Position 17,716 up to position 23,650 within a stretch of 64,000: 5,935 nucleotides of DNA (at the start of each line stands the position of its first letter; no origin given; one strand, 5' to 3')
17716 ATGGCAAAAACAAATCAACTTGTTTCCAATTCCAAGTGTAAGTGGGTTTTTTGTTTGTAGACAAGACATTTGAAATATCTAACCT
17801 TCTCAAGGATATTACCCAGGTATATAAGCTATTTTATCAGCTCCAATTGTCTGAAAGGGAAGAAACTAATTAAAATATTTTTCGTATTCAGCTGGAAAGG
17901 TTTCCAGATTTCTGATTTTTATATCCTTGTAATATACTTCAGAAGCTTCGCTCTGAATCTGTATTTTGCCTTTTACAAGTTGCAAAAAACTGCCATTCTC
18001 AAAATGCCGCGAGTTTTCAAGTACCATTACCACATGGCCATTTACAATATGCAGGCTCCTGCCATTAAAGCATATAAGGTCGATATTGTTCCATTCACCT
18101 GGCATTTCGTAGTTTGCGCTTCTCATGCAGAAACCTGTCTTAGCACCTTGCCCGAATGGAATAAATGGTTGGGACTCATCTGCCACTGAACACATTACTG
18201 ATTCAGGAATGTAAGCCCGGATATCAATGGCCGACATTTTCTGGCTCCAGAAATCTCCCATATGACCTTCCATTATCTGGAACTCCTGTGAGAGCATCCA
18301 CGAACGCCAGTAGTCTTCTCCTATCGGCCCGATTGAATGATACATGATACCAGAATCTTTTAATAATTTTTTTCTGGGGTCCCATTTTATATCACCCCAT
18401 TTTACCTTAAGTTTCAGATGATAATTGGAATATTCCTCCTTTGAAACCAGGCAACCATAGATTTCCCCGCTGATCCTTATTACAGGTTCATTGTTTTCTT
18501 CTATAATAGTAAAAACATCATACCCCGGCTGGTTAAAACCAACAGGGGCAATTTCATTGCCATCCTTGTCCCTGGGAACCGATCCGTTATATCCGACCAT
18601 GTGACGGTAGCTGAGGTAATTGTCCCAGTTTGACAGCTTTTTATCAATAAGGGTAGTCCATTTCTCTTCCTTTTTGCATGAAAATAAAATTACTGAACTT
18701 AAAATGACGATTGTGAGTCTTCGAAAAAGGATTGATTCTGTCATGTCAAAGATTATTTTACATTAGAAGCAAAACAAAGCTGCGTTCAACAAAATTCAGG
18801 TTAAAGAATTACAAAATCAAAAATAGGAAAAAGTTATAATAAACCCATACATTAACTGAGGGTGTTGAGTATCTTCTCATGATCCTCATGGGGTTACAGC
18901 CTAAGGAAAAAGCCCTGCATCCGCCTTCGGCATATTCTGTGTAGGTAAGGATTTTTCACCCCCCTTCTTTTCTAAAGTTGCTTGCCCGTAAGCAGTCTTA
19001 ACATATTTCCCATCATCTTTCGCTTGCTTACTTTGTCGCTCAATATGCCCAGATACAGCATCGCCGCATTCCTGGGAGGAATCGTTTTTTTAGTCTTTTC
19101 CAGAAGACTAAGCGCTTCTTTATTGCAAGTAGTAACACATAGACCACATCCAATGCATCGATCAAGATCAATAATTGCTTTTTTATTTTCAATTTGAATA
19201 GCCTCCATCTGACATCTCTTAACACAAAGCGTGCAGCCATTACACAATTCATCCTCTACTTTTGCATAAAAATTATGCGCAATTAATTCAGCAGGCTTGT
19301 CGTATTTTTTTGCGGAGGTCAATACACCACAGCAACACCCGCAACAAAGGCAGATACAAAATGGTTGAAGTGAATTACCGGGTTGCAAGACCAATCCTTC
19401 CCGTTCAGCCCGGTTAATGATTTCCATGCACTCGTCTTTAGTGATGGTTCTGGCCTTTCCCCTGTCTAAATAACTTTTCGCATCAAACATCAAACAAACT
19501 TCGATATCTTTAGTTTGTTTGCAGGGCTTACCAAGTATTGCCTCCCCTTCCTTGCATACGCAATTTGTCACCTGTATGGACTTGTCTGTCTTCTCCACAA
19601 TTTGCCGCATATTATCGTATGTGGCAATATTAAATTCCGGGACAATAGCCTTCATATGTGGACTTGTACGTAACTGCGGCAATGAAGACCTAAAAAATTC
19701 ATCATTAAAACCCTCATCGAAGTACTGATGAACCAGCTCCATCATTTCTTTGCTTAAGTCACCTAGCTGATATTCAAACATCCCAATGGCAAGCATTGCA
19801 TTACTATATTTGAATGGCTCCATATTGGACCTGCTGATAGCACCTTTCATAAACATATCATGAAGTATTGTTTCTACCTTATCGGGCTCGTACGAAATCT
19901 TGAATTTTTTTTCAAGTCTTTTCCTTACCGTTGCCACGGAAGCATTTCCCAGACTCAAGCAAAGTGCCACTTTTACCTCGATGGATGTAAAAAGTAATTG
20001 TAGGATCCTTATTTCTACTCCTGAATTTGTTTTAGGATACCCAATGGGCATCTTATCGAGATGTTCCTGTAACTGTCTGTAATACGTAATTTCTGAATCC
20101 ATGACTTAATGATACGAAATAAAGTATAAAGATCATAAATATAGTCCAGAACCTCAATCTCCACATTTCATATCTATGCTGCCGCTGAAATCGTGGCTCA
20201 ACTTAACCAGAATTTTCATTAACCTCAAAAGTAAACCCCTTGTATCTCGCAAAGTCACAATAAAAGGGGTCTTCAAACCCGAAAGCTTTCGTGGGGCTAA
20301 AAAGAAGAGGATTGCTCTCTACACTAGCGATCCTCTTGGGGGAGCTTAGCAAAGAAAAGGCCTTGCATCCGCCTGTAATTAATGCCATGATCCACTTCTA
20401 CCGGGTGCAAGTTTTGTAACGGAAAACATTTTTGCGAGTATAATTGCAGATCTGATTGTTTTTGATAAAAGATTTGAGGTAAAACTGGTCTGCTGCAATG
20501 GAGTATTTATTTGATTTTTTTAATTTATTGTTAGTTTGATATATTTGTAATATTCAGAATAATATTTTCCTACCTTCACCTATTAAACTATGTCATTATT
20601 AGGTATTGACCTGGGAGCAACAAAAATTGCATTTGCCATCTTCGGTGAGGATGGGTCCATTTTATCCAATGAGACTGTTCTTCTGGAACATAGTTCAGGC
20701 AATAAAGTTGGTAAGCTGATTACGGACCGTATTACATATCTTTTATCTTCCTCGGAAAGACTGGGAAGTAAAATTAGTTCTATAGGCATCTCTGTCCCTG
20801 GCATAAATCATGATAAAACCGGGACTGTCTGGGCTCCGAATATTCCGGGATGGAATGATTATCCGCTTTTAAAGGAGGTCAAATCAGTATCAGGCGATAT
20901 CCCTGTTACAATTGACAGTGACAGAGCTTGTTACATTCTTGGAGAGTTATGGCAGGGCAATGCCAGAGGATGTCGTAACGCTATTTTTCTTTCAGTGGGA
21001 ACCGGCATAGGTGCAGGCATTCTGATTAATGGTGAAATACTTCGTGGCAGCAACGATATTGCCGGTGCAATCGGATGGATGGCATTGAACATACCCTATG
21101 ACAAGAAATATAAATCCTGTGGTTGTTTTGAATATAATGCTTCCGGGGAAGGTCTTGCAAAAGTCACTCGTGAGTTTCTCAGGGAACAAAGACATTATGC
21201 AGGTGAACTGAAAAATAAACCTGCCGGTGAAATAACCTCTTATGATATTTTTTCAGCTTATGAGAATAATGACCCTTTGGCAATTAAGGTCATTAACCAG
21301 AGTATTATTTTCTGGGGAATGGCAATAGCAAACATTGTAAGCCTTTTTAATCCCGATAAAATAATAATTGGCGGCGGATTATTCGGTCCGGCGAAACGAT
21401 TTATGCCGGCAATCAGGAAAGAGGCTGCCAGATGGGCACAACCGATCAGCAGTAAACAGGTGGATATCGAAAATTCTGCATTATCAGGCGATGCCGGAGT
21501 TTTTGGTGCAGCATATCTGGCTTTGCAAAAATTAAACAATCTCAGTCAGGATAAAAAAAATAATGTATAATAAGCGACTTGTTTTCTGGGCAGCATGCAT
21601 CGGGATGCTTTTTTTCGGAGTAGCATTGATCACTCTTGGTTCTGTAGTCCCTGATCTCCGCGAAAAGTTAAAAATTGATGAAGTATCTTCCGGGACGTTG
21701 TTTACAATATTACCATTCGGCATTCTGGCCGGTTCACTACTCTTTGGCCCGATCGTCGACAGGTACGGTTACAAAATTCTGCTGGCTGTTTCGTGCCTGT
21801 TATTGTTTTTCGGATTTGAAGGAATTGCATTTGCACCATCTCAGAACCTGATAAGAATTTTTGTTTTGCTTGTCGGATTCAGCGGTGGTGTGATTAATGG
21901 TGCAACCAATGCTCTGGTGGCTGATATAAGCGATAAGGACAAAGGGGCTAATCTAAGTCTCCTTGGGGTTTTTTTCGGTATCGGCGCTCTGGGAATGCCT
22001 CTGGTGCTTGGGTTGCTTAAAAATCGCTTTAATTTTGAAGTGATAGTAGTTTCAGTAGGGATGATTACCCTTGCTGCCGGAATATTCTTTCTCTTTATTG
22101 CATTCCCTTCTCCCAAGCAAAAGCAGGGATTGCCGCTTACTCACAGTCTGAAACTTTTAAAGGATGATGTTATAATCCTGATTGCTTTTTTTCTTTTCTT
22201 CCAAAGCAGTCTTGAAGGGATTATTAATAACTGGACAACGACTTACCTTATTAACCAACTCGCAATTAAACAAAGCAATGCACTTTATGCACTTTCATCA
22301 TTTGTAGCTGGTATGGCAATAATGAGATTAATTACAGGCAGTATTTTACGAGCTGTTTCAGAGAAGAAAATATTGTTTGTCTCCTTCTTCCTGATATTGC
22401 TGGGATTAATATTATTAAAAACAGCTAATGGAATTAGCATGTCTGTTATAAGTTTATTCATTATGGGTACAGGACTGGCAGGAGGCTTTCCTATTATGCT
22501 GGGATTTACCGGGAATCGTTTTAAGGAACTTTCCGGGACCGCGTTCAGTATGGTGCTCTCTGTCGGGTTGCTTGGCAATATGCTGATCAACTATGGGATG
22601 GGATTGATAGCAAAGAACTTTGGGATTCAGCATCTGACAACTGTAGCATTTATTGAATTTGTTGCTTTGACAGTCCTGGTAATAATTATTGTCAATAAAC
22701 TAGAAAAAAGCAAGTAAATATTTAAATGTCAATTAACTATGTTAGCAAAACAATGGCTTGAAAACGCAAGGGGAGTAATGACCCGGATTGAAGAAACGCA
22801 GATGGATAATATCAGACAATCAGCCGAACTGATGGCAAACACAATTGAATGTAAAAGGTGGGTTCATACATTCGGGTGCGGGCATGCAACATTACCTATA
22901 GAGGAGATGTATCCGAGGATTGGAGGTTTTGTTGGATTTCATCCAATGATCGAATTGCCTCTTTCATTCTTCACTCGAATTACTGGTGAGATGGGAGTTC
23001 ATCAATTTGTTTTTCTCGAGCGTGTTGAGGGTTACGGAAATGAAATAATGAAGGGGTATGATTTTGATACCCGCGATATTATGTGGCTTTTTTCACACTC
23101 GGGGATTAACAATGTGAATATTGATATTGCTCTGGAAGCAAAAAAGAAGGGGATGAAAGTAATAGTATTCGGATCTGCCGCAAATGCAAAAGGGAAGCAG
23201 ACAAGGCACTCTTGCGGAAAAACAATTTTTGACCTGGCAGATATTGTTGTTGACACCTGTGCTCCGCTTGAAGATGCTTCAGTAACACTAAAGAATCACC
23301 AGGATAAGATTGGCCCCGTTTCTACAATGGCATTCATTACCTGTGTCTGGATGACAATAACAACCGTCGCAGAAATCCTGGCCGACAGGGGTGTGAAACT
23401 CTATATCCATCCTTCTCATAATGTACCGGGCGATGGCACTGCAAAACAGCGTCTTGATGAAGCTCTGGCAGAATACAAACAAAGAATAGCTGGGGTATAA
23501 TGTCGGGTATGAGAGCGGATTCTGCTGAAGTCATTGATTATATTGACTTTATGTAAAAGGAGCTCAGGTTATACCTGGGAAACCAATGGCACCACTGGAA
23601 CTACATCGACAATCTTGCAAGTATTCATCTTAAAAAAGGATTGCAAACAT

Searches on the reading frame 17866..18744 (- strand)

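Call 11: search_protein_families(library=ncbifam, proteins=[window:17866-18744:-], max_evalue=0.001)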
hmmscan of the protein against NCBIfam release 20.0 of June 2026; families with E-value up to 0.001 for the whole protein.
window:17866-18744:- (292 aa): 0 families

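Call 42: search_protein_families(library=pfam, proteins=[window:17866-18744:-], max_evalue=0.0001)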
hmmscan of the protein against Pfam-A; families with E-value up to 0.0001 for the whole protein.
window:17866-18744:- (292 aa): 1 family
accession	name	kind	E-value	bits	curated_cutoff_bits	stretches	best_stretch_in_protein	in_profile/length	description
PF06439.18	3keto-disac_hyd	-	4.6e-21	76.2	26.8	1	28-278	1-187/187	3-keto-disaccharide hydrolase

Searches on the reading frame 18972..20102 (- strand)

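Call 11: search_protein_families(library=ncbifam, proteins=[window:18972-20102:-], max_evalue=0.001)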
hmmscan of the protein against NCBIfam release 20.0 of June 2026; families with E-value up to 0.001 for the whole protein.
window:18972-20102:- (376 aa): 40 families (the best 25 are shown)
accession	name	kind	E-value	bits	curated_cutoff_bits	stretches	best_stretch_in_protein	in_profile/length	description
NF041891.1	hdrA_Methbact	equivalog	7e-10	37.8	1300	1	276-342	563-629/762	ferredoxin:CoB-CoM heterodisulfide reductase subunit HdrA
NF040770.1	hetero_SS_HdrA2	exception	8.2e-10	37.4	1100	1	271-341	563-633/777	CoB-CoM heterodisulfide reductase HdrA2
NF005504.0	PRK07118.1-3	equivalog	1.7e-09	37.4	437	1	284-335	218-269/293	Fe-S cluster domain-containing protein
NF005415.0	PRK06991.1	equivalog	3.4e-09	36.8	281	1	280-338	80-139/284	electron transport complex subunit RsxB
NF038196.1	ferrodoxin_EFR1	subfamily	3.9e-09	36.9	75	1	281-339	181-237/242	EFR1 family ferrodoxin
NF045874.1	Vhu_polyferre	exception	5.5e-09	35.2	600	1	254-336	95-179/381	F420-non-reducing hydrogenase associated-polyferredoxin VhuB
TIGR04105.1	FeFe_hydrog_B1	subfamily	1.3e-08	34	450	1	285-335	111-163/462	monomeric [FeFe] hydrogenase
TIGR02700.1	flavo_MJ0208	hypoth_equivalog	1.8e-08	33.9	251.35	1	275-332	138-195/234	dihydromethanopterin reductase (acceptor)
TIGR02179.1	PorD_KorD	subfamily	1.9e-08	34.3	60.05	1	282-336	22-77/78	2-oxoacid:acceptor oxidoreductase, delta subunit, pyruvate/2-ketoisovalerate family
NF003475.0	PRK05113.1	equivalog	2.4e-08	34.1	203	1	268-338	96-167/190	electron transport complex subunit RsxB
NF005503.0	PRK07118.1-2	equivalog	3.5e-08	33.1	252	1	287-336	140-189/292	RnfABCDGE type electron transport complex subunit B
NF043069.1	T4HPD_activ_SAM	equivalog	4.5e-08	32.8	425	1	282-337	48-103/299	trans-4-hydroxy-L-proline dehydratase activase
TIGR03294.1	FrhG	equivalog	7e-08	32.5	245.5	1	280-331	169-220/228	coenzyme F420 hydrogenase subunit gamma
TIGR04041.1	activase_YjjW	hypoth_equivalog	1.9e-07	30.8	250.2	1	285-332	41-88/276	YjjW family glycine radical enzyme activase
NF058577.1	FdxA_fam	equivalog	2.2e-07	30.9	65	1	285-330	7-52/52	4Fe-4S ferredoxin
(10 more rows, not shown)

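Call 42: search_protein_families(library=pfam, proteins=[window:18972-20102:-], max_evalue=0.0001)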
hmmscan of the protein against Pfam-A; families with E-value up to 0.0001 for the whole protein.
window:18972-20102:- (376 aa): 7 families
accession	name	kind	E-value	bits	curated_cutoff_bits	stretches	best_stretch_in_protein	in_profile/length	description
PF12838.12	Fer4_7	-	4.7e-08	33.8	27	1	287-330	2-52/52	4Fe-4S dicluster domain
PF13187.11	Fer4_9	-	1.1e-07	32.2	27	1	287-330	2-51/52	4Fe-4S dicluster domain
PF12837.12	Fer4_6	-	2.1e-07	31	25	0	310-327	3-20/24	4Fe-4S binding domain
PF00037.32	Fer4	-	3.2e-07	30.3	21.1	1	310-326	2-18/24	4Fe-4S binding domain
PF13237.11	Fer4_10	-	1.3e-05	25.5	25.5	1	282-326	4-52/53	4Fe-4S dicluster domain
PF14697.11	Fer4_21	-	1.7e-05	25.3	35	1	309-341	1-33/59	4Fe-4S dicluster domain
PF12797.12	Fer4_2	-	3.1e-05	24.1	24.5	1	309-327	3-21/22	4Fe-4S binding domain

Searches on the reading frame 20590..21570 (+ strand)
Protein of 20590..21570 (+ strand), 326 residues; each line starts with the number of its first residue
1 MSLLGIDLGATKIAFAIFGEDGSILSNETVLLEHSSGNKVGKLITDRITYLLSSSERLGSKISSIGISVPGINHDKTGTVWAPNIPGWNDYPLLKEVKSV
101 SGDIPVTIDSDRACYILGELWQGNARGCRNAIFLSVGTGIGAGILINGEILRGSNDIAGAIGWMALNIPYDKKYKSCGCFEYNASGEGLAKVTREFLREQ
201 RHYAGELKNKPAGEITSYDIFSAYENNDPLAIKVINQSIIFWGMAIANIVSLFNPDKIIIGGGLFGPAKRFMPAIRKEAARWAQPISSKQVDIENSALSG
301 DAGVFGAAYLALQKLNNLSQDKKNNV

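Call 42: search_protein_families(library=pfam, proteins=[window:20590-21570:+], max_evalue=0.0001)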
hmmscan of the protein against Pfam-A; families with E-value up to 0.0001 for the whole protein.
window:20590-21570:+ (326 aa): 1 family
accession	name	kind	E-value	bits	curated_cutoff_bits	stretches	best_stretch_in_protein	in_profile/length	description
PF00480.26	ROK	-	1.2e-55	189.5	22.9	1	4-313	2-293/294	ROK family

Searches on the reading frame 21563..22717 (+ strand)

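Call 42: search_protein_families(library=pfam, proteins=[window:21563-22717:+], max_evalue=0.0001)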
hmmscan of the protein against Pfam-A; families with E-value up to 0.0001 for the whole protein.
window:21563-22717:+ (384 aa): 2 families
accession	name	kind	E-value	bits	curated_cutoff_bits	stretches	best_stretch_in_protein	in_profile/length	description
PF07690.21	MFS_1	-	1.4e-39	136.4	33.4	2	12-341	2-345/347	Major Facilitator Superfamily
PF00083.30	Sugar_tr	-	6.6e-07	29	22.3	1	39-172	44-184/452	Sugar (and other) transporter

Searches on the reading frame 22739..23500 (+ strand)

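Call 42: search_protein_families(library=pfam, proteins=[window:22739-23500:+], max_evalue=0.0001)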
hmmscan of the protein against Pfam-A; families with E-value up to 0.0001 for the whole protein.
window:22739-23500:+ (253 aa): 1 family
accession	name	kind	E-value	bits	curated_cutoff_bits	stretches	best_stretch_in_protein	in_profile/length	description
PF13580.11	SIS_2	-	6.9e-41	139.9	27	1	5-146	1-138/138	SIS domain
